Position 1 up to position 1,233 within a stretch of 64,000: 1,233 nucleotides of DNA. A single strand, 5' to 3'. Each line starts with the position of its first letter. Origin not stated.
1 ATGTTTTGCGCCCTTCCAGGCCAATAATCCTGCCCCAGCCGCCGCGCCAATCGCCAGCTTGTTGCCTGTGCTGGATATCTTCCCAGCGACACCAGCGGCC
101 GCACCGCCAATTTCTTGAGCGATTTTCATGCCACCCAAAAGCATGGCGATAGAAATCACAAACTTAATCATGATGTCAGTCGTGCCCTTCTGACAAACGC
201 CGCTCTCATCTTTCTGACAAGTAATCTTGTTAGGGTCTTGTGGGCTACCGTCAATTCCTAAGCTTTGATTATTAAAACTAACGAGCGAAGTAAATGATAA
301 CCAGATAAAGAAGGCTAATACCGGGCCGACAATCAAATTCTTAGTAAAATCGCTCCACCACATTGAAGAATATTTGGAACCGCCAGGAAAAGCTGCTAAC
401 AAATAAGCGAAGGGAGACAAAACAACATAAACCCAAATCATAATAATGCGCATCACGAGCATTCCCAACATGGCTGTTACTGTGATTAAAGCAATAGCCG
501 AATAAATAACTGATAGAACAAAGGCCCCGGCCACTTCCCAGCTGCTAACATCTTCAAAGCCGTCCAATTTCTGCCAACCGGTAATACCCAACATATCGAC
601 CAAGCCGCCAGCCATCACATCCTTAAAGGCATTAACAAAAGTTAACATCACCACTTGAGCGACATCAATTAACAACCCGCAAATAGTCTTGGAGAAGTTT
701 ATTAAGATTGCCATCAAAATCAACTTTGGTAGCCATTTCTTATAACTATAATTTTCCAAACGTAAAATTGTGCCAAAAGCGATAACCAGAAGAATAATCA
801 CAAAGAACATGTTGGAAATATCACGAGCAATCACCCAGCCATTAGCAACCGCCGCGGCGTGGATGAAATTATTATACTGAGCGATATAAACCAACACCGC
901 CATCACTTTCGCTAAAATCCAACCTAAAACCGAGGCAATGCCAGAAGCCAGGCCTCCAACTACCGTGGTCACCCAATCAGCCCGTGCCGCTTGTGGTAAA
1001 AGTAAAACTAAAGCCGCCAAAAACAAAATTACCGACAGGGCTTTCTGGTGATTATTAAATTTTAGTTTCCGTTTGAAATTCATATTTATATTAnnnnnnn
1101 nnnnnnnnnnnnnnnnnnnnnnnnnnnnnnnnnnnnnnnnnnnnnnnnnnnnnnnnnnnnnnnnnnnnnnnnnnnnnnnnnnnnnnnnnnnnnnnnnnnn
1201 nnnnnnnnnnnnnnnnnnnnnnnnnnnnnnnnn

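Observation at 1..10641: Operon coupling a 2,716-aa cysteine-rich surface protein to three dedicated membrane proteins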

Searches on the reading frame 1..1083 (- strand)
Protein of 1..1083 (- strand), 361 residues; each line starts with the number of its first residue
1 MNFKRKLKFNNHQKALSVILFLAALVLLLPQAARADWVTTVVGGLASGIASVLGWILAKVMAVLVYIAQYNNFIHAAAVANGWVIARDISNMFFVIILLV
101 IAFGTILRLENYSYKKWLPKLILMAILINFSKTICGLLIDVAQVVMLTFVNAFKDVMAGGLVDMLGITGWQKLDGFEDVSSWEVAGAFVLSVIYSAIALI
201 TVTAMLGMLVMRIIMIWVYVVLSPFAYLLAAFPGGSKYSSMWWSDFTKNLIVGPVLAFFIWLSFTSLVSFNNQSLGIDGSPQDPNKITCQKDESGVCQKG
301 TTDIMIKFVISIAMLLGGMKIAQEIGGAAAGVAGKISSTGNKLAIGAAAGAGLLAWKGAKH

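Call 7: search_protein_families(library=pfam, proteins=[window:1-1083:-], max_evalue=1)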
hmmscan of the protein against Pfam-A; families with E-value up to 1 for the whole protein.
window:1-1083:- (361 aa): 1 family
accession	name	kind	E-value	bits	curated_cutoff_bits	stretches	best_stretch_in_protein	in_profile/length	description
PF01701.23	PSI_PsaJ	-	0.19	12.7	22.4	1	244-266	2-23/37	Photosystem I reaction centre subunit IX / PsaJ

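Call 9: search_protein_families(library=ncbifam, proteins=[window:1-1083:-], max_evalue=1)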
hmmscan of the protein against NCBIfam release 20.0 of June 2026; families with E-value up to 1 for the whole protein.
window:1-1083:- (361 aa): 0 families
